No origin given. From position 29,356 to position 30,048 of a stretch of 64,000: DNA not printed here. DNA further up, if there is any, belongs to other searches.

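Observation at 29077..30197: Low-GC island downstream of mnmE carrying an unknown helical protein and structured non-coding DNA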

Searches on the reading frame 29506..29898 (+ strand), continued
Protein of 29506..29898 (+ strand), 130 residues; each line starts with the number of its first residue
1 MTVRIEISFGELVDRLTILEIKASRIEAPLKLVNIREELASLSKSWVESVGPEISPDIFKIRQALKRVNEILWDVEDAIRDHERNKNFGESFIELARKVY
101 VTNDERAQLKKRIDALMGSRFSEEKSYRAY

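Call 40: search_protein_families(library=ncbifam, proteins=[L012:6439-7491:-, L045:6412-7359:+, L005:2114-3076:+, L078:425-1354:+, L066:6414-7493:-, L048:6478-7452:-, L037:6388-7506:+, L023:6397-7461:-, L054:6369-7619:-], max_evalue=0.00001)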
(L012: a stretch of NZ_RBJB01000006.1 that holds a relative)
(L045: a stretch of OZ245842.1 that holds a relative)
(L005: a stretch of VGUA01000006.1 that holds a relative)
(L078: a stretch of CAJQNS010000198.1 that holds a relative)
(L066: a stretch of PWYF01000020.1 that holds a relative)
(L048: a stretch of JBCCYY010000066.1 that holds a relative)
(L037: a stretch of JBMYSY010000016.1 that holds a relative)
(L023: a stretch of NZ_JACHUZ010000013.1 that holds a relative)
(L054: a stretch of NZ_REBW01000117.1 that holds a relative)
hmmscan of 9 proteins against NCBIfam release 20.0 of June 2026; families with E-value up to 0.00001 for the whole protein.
L012:6439-7491:- (350 aa): 6 families
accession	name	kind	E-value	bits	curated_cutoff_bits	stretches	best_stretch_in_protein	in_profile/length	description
TIGR02193.1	heptsyl_trn_I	equivalog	8.3e-36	123.8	185.3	1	10-295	2-295/320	lipopolysaccharide heptosyltransferase I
TIGR02201.1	heptsyl_trn_III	equivalog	1.7e-31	109.5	170.2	1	10-293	2-298/344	putative lipopolysaccharide heptosyltransferase III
NF007742.0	PRK10422.1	equivalog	4.1e-27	94.9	467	1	7-292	5-299/352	lipopolysaccharide core heptosyltransferase RfaQ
TIGR02195.1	heptsyl_trn_II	equivalog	1.1e-20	74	134.6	1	18-301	10-302/339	lipopolysaccharide heptosyltransferase II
NF008204.0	PRK10964.1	equivalog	4.6e-19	68.7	437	1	10-315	3-313/322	lipopolysaccharide heptosyltransferase RfaC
NF008162.0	PRK10916.1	equivalog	8.1e-13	48.3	569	1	118-294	126-300/348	ADP-heptose--LPS heptosyltransferase RfaF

L045:6412-7359:+ (316 aa): 6 families
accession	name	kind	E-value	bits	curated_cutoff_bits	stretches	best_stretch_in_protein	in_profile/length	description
TIGR02201.1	heptsyl_trn_III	equivalog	5.8e-20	71.6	170.2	1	131-295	165-328/344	putative lipopolysaccharide heptosyltransferase III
TIGR02195.1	heptsyl_trn_II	equivalog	1.1e-19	70.7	134.6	1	146-271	175-301/339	lipopolysaccharide heptosyltransferase II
TIGR02193.1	heptsyl_trn_I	equivalog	1.9e-18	66.8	185.3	1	113-268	146-297/320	lipopolysaccharide heptosyltransferase I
NF008162.0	PRK10916.1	equivalog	4.6e-13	49.1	569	1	140-271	175-306/348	ADP-heptose--LPS heptosyltransferase RfaF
NF007742.0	PRK10422.1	equivalog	3.3e-11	42.6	467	1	222-266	258-302/352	lipopolysaccharide core heptosyltransferase RfaQ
NF008204.0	PRK10964.1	equivalog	2e-06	27.2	437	1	158-274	191-301/322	lipopolysaccharide heptosyltransferase RfaC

L005:2114-3076:+ (321 aa): 3 families
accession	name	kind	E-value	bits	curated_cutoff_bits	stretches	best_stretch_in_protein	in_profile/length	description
TIGR02195.1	heptsyl_trn_II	equivalog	2.1e-13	50.2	134.6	1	172-307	176-312/339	lipopolysaccharide heptosyltransferase II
TIGR02193.1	heptsyl_trn_I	equivalog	1.7e-09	37.3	185.3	1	171-307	181-312/320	lipopolysaccharide heptosyltransferase I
NF008162.0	PRK10916.1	equivalog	2.4e-07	30.3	569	1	172-296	182-307/348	ADP-heptose--LPS heptosyltransferase RfaF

L078:425-1354:+ (310 aa): 5 families
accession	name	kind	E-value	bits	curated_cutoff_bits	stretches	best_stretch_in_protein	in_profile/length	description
TIGR02193.1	heptsyl_trn_I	equivalog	5.2e-19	68.6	185.3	2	4-90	2-95/320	lipopolysaccharide heptosyltransferase I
TIGR02195.1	heptsyl_trn_II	equivalog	2e-11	43.6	134.6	0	160-274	166-291/339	lipopolysaccharide heptosyltransferase II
NF008162.0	PRK10916.1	equivalog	1.2e-10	41.1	569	0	171-277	185-299/348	ADP-heptose--LPS heptosyltransferase RfaF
TIGR02201.1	heptsyl_trn_III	equivalog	2.2e-08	33.5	170.2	0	154-267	169-288/344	putative lipopolysaccharide heptosyltransferase III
NF008204.0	PRK10964.1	equivalog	1.4e-06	27.7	437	0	176-303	186-318/322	lipopolysaccharide heptosyltransferase RfaC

L066:6414-7493:- (359 aa): 6 families
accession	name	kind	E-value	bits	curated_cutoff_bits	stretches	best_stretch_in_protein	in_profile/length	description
TIGR02193.1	heptsyl_trn_I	equivalog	9.1e-29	100.7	185.3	1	11-295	2-294/320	lipopolysaccharide heptosyltransferase I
TIGR02201.1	heptsyl_trn_III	equivalog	2.1e-24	86.2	170.2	1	13-292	4-296/344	putative lipopolysaccharide heptosyltransferase III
TIGR02195.1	heptsyl_trn_II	equivalog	2.6e-18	66.3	134.6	1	18-343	9-335/339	lipopolysaccharide heptosyltransferase II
NF007742.0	PRK10422.1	equivalog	1.2e-16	60.5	467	1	9-287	6-293/352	lipopolysaccharide core heptosyltransferase RfaQ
NF008204.0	PRK10964.1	equivalog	8e-10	38.3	437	1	11-297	3-294/322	lipopolysaccharide heptosyltransferase RfaC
NF008162.0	PRK10916.1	equivalog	1.8e-09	37.2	569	1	190-296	194-301/348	ADP-heptose--LPS heptosyltransferase RfaF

L048:6478-7452:- (324 aa): 5 families
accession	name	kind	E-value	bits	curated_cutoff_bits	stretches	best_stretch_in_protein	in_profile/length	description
TIGR02201.1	heptsyl_trn_III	equivalog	1.7e-21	76.7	170.2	2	14-108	2-100/344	putative lipopolysaccharide heptosyltransferase III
TIGR02193.1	heptsyl_trn_I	equivalog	2.4e-16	59.9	185.3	1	13-97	1-92/320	lipopolysaccharide heptosyltransferase I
NF007742.0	PRK10422.1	equivalog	3.4e-15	55.7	467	1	9-99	3-96/352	lipopolysaccharide core heptosyltransferase RfaQ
TIGR02195.1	heptsyl_trn_II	equivalog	3.1e-13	49.5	134.6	1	13-285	1-286/339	lipopolysaccharide heptosyltransferase II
NF008162.0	PRK10916.1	equivalog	3.2e-10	39.7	569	0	178-284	181-290/348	ADP-heptose--LPS heptosyltransferase RfaF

L037:6388-7506:+ (373 aa): 3 families
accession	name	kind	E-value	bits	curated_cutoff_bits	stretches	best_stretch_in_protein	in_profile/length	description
NF007742.0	PRK10422.1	equivalog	6.9e-08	31.7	467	1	206-321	182-302/352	lipopolysaccharide core heptosyltransferase RfaQ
TIGR02195.1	heptsyl_trn_II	equivalog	1.4e-06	27.7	134.6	1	206-371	173-338/339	lipopolysaccharide heptosyltransferase II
TIGR02193.1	heptsyl_trn_I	equivalog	2.1e-06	27.2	185.3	1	203-312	176-286/320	lipopolysaccharide heptosyltransferase I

L023:6397-7461:- (354 aa): 6 families
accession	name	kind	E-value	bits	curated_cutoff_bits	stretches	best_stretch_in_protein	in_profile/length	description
TIGR02193.1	heptsyl_trn_I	equivalog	1.4e-34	119.8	185.3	1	12-296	2-294/320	lipopolysaccharide heptosyltransferase I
TIGR02201.1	heptsyl_trn_III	equivalog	2.2e-30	105.9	170.2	1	12-293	2-296/344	putative lipopolysaccharide heptosyltransferase III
NF007742.0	PRK10422.1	equivalog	7.9e-24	84.1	467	1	8-287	4-292/352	lipopolysaccharide core heptosyltransferase RfaQ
TIGR02195.1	heptsyl_trn_II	equivalog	1.3e-20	73.8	134.6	1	14-296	4-295/339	lipopolysaccharide heptosyltransferase II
NF008204.0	PRK10964.1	equivalog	9.1e-17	61.2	437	1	12-316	3-312/322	lipopolysaccharide heptosyltransferase RfaC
NF008162.0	PRK10916.1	equivalog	5.5e-11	42.2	569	1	191-293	194-297/348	ADP-heptose--LPS heptosyltransferase RfaF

L054:6369-7619:- (416 aa): 6 families
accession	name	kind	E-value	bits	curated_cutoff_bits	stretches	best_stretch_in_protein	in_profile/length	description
TIGR02193.1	heptsyl_trn_I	equivalog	8.6e-33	113.9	185.3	1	61-348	2-297/320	lipopolysaccharide heptosyltransferase I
TIGR02201.1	heptsyl_trn_III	equivalog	1e-27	97.1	170.2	1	62-346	3-300/344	putative lipopolysaccharide heptosyltransferase III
TIGR02195.1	heptsyl_trn_II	equivalog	7.4e-21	74.6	134.6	1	66-350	7-300/339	lipopolysaccharide heptosyltransferase II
NF007742.0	PRK10422.1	equivalog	3.1e-17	62.4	467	1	58-337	5-293/352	lipopolysaccharide core heptosyltransferase RfaQ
NF008204.0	PRK10964.1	equivalog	6.2e-17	61.7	437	1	61-366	3-313/322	lipopolysaccharide heptosyltransferase RfaC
NF008162.0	PRK10916.1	equivalog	2.7e-12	46.5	569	1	207-346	160-301/348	ADP-heptose--LPS heptosyltransferase RfaF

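Call 43: find_encoding_contigs(protein=P0059, flank=6000, max_places=3)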
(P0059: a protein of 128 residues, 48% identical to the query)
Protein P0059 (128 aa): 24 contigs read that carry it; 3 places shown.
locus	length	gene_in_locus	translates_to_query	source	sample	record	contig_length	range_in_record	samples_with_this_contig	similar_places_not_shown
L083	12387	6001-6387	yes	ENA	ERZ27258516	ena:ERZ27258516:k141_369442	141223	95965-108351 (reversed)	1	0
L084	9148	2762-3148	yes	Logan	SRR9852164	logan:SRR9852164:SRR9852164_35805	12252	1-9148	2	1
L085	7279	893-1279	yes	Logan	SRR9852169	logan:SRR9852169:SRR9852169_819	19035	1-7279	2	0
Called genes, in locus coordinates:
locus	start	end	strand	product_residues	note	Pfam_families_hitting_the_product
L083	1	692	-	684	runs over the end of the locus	PF02784:Orn_Arg_deC_N, PF17810:Arg_decarb_HB, PF17944:Arg_decarbox_C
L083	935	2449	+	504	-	PF00450:Peptidase_S10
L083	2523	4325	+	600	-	PF03169:OPT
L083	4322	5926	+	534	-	-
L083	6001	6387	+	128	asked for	PF14063:DUF4254 (faint), PF19662:DUF6165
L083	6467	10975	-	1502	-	PF07705:CARDB (faint), PF13860:FlgD_ig (weak)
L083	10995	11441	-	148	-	-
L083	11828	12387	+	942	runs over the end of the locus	PF13620:CarboxypepD_reg, PF13715:CarbopepD_reg_2 (faint), PF14905:OMP_b-brl_3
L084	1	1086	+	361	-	?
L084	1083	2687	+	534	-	-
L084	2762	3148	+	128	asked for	PF14063:DUF4254 (faint), PF19662:DUF6165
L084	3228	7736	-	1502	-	PF07705:CARDB (faint), PF13860:FlgD_ig (weak)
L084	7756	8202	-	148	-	-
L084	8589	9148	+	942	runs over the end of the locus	PF13620:CarboxypepD_reg, PF13715:CarbopepD_reg_2 (faint), PF14905:OMP_b-brl_3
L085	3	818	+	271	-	?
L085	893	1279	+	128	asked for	PF14063:DUF4254 (faint), PF19662:DUF6165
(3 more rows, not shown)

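Call 44: find_encoding_contigs(protein=P0091, flank=6000, max_places=2)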
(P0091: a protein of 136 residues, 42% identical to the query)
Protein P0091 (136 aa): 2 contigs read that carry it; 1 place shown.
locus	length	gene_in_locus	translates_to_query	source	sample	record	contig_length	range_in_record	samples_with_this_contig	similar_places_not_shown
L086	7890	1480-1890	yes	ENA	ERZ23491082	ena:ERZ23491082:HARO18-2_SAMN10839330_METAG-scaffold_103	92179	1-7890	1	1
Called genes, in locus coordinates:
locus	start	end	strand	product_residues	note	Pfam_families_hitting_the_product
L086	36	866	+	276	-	-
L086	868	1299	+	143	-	PF00856:SET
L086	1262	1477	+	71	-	-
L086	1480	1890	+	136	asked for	PF19662:DUF6165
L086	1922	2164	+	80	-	-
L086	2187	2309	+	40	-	-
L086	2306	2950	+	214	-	PF00145:DNA_methylase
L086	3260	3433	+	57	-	-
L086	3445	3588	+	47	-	-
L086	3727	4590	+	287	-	-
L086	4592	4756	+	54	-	-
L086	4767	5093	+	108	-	-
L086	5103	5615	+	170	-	-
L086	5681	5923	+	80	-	-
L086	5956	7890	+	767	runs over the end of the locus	PF00145:DNA_methylase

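Call 45: search_protein_families(library=pfam, proteins=[L083:4322-5923:+, L022:4858-5895:+, L022:6544-7494:+, L029:4703-5902:+, L029:6408-7643:-, L031:4723-5940:+, L050:6515-7693:+, L061:21-1112:+, L080:6448-7413:+, L081:1129-2067:+], max_evalue=0.01)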
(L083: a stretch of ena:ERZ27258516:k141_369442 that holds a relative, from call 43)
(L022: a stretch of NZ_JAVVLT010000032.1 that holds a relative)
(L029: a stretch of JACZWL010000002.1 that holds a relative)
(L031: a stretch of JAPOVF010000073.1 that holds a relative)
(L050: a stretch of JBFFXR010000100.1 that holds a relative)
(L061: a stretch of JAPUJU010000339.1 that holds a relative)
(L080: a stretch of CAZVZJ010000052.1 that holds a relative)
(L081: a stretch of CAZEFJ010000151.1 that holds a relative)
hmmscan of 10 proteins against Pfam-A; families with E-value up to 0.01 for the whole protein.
L083:4322-5923:+ (534 aa): 1 family
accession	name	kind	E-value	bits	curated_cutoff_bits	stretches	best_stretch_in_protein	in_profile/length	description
PF07719.23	TPR_2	-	0.0028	18.1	27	0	490-513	9-32/34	Tetratricopeptide repeat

L022:4858-5895:+ (346 aa): 1 family
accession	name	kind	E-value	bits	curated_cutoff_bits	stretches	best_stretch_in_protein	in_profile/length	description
PF01063.24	Aminotran_4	-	8.8e-56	189.7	28.5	1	74-304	1-222/223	Amino-transferase class IV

L022:6544-7494:+ (317 aa): 2 families
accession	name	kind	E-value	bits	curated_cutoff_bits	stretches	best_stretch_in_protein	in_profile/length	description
PF01556.23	DnaJ_C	-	8.6e-47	159.4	26.6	1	135-288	2-152/152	DnaJ C terminal domain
PF00226.36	DnaJ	-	2.1e-26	92.3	27.8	1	5-66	1-63/63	DnaJ domain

L029:4703-5902:+ (400 aa): 2 families
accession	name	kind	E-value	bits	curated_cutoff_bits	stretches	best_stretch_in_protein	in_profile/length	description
PF00155.27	Aminotran_1_2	-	2.1e-57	195.4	19.7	1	43-397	4-361/361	Aminotransferase class I and II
PF00266.25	Aminotran_5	-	3.2e-05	23.5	21.5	1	88-218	50-177/371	Aminotransferase class-V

L029:6408-7643:- (411 aa): 1 family
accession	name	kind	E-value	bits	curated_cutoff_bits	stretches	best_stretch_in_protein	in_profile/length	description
PF05167.17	DUF711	-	1.7e-80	271.3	25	1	26-397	6-406/413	Uncharacterised ACR (DUF711)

L031:4723-5940:+ (406 aa): 6 families
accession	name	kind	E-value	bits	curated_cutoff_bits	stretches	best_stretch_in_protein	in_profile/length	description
PF00534.26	Glycos_transf_1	-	3.8e-28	98.6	26.4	1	217-375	18-167/172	Glycosyl transferases group 1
PF13692.12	Glyco_trans_1_4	-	8.7e-26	91.3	27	1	216-365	3-141/142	Glycosyl transferases group 1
PF13439.12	Glyco_transf_4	-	3.9e-20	73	28.5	1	28-202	2-170/170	Glycosyltransferase Family 4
PF13579.12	Glyco_trans_4_4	-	9.8e-16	58.9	29.7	1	28-197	1-158/158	Glycosyl transferase 4-like domain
PF20706.3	GT4-conflict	-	5.2e-13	49.2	26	1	215-355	198-335/385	Family 4 Glycosyltransferase in conflict systems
PF13524.12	Glyco_trans_1_2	-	4.5e-05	23.9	25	1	282-394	30-143/144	Glycosyl transferase-like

L050:6515-7693:+ (393 aa): 2 families
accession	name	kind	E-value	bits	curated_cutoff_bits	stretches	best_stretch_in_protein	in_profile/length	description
PF01571.26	GCV_T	-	4.4e-44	151.1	25.6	1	44-277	16-254/255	Aminomethyltransferase folate-binding domain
PF08669.17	GCV_T_C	-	4.4e-12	46.2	25.9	1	300-376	2-80/80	Glycine cleavage T-protein C-terminal barrel domain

L061:21-1112:+ (364 aa): 2 families
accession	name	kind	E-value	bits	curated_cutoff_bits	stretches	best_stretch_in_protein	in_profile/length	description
PF05050.19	Methyltransf_21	-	5.2e-17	62.9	22.7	1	155-307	2-172/173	Methyltransferase FkbM domain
PF02475.24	TRM5-TYW2_MTfase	-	0.00091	19.7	28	1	138-202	26-89/164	TRM5/TYW2 methyltransferase domain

L080:6448-7413:+ (322 aa): 3 families
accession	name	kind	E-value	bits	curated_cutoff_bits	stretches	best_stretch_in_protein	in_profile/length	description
PF00990.26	GGDEF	-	1.1e-31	110.3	23.8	1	166-315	1-161/161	Diguanylate cyclase, GGDEF domain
PF22335.1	Cas10-Cmr2_palm2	-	2.6e-07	31.2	27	1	221-316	33-132/133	Cas10/Cmr2, second palm domain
PF20966.2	MASE6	-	0.0001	22.8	27.4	1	14-127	11-126/170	MASE6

L081:1129-2067:+ (313 aa): 1 family
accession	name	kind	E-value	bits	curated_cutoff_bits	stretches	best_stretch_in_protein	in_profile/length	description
PF00581.25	Rhodanese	-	1.7e-21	77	22.2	2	29-151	2-101/102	Rhodanese-like domain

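Call 46: fold_search(model_id=the predicted structure, library=pdb)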
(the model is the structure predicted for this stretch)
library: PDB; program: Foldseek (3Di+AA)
matches with E <= 10: 387; with E <= 0.001: 0
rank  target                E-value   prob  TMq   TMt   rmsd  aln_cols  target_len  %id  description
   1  4k0d_B                2.0e-01  0.97  0.49  0.44   7.6       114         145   11  Periplasmic sensor domain of sensor histidine kinase, Adeh_2942 (released 2013-06-12)
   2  5xsj_L                2.7e-01  0.60  0.31  0.32   7.9       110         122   13  XylFII-LytSN complex (released 2017-08-02)
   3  4k0d_A                3.3e-01  0.92  0.48  0.45   7.8       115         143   12  Periplasmic sensor domain of sensor histidine kinase, Adeh_2942 (released 2013-06-12)
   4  6s1a_A                3.7e-01  0.96  0.49  0.46   7.5       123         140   12  Ligand binding domain of the P. putida receptor PcaY_PP (released 2020-10-21)
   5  6egc                  4.1e-01  0.94  0.49  0.44  10.2       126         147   16  Single-chain version of 2L4HC2_23 (PDB 5J0K) (released 2019-05-29)
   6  5xub_A                4.4e-01  0.93  0.47  0.42   8.3       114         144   11  The citrate-bound trimer of chemoreceptor MCP2201 ligand binding domain (released 2018-06-27)
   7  6its_B                4.4e-01  0.93  0.47  0.42   8.3       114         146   11  The citrate-bound trimer of chemoreceptor MCP2201 ligand binding domain (released 2018-12-26)
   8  3t6g_B                4.6e-01  0.33  0.27  0.27  10.7       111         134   10  Structure of the complex between NSP3 (SHEP1) and p130Cas (released 2011-11-23)
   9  6w6x_A                4.9e-01  0.89  0.47  0.48  10.0       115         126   13  Crystal Structure of ABLE Apo-protein (released 2020-08-26)
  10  6y07_MODEL_1_A        4.9e-01  0.87  0.46  0.39  10.8       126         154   10  Designing a Granulopoietic Protein by Topological Rescaffolding 1: Sohair (released 2020-03-18)
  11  4r32_A                4.9e-01  0.82  0.49  0.48   8.3       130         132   14  Crystal Structure Analysis of Pyk2 and Paxillin LD motifs (released 2014-09-17)
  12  6s37_A                7.7e-01  0.87  0.49  0.46   7.9       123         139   11  Ligand binding domain of the P. putida receptor PcaY_PP in complex with salicylic acid (released 2020-10-21)
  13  6s1a_B                8.1e-01  0.85  0.49  0.47   8.1       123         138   11  Ligand binding domain of the P. putida receptor PcaY_PP (released 2020-10-21)
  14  9kup_B                8.1e-01  0.80  0.50  0.50   8.0       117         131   13  Crystal structure of MCP2201LBD (released 2025-10-22)
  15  6s3b_B                9.1e-01  0.85  0.50  0.49   7.7       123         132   12  Ligand binding domain of the P. putida receptor PcaY_PP in complex with benzoate (released 2020-10-21)
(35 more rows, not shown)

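Call 47: search_protein_families(library=phrogs, proteins=[window:29506-29895:+, P0091], max_evalue=0.01)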
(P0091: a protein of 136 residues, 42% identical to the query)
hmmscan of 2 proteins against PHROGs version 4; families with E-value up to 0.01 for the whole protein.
window:29506-29895:+ (130 aa): 0 families

P0091 (136 aa): 0 families

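Call 48: search_protein_families(library=padloc, proteins=[window:29506-29895:+, P0091], max_evalue=0.01)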
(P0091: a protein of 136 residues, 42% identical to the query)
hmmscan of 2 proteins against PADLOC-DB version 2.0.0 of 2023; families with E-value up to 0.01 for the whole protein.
window:29506-29895:+ (130 aa): 1 family
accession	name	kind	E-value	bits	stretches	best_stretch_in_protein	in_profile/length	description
PDLC03863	LmuB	-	0.0026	14.5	1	11-123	359-468/610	-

P0091 (136 aa): 0 families

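Call 50: search_protein_families(library=pfam, alignment_id=A1, max_evalue=1)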
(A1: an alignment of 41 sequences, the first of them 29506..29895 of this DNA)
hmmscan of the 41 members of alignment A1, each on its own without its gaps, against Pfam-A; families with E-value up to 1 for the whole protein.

A. member 1, window:29506-29895:+ (130 aa): 2 families
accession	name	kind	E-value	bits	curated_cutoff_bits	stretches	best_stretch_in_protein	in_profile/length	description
PF19662.4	DUF6165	-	1e-09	38.7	27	1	4-128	2-116/134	Family of unknown function (DUF6165)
PF14063.11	DUF4254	-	4.1e-07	30.4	27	1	64-122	6-61/144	Protein of unknown function (DUF4254)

B. families by the number of members that match (of 41 scanned): 58 families (the first 25 are shown)
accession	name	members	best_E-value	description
PF19662.4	DUF6165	41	5.8e-16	Family of unknown function (DUF6165)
PF14063.11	DUF4254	41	6.4e-08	Protein of unknown function (DUF4254)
PF13600.11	DUF4140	7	0.071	N-terminal domain of unknown function (DUF4140)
PF21728.3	PADR1_N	4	0.023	PADR1, N-terminal helical domain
PF17594.7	GP57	3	0.00018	Phage Tail fiber assembly helper gene product 57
PF01830.25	Peptidase_C7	3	0.075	Peptidase C7 family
PF11488.14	Lge1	2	0.0019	Transcriptional regulatory protein LGE1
PF02403.27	Seryl_tRNA_N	2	0.012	Seryl-tRNA synthetase N-terminal domain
PF24583.1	DUF7610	2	0.016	Domain of unknown function (DUF7610)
PF10303.14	DUF2408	2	0.018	Protein of unknown function (DUF2408)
PF13747.11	DUF4164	2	0.023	Domain of unknown function (DUF4164)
PF15835.10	DUF4715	2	0.028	Domain of unknown function (DUF4715)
PF05721.19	PhyH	2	0.043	Phytanoyl-CoA dioxygenase (PhyH)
PF03954.19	Lectin_N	2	0.062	Hepatic lectin, N-terminal domain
PF09059.15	TyeA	2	0.065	TyeA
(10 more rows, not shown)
